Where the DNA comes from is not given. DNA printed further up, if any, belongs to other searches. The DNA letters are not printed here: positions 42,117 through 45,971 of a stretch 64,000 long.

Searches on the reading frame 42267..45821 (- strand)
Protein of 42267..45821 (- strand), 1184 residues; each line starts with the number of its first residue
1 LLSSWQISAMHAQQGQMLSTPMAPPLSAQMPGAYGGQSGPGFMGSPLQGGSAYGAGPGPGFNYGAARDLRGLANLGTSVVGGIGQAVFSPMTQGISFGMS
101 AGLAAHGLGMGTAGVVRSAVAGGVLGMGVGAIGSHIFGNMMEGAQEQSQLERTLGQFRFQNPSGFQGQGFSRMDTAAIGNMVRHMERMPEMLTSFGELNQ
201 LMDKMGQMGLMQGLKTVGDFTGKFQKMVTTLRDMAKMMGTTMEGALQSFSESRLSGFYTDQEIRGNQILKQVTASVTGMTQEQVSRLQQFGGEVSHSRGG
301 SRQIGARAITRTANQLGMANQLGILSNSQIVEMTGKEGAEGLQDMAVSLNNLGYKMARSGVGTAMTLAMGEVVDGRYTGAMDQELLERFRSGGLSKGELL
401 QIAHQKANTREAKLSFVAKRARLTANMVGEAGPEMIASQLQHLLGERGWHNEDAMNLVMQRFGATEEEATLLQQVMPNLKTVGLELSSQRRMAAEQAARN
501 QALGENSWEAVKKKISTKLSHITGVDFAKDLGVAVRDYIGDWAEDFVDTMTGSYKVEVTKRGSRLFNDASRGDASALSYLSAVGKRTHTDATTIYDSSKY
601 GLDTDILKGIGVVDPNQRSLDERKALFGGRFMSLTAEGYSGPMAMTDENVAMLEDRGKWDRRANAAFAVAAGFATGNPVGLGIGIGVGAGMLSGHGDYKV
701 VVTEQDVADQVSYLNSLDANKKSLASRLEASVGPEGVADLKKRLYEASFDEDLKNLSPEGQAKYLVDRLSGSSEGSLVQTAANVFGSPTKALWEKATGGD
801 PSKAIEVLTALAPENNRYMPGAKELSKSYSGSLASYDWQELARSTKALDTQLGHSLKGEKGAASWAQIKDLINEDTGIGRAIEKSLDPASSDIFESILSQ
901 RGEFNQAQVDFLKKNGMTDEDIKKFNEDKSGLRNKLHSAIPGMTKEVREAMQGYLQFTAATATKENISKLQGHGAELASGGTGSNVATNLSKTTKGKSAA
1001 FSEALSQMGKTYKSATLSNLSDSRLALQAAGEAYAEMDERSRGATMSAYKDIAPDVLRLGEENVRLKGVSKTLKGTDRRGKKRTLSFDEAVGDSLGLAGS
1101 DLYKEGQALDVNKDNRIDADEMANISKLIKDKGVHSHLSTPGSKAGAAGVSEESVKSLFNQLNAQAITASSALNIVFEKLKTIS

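Call 12: search_protein_families(library=phrogs, proteins=[window:42267-45821:-], max_evalue=0.01)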
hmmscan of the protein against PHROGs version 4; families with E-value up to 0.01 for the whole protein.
window:42267-45821:- (1184 aa): 0 families

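Call 39: search_protein_families(library=pfam, proteins=[window:42267-45821:-], max_evalue=0.01)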
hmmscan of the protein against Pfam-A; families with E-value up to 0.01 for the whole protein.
window:42267-45821:- (1184 aa): 0 families

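Call 85: search_protein_families(library=ncbifam, proteins=[window:42267-45821:-], max_evalue=0.1)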
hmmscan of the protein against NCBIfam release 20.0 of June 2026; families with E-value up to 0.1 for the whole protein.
window:42267-45821:- (1184 aa): 1 family
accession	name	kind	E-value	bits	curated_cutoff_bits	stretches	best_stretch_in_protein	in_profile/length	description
NF000410.1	MECA1_pure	exception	0.028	12.5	1480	1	914-965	370-423/666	PBP2a family beta-lactam-resistant peptidoglycan transpeptidase MecA1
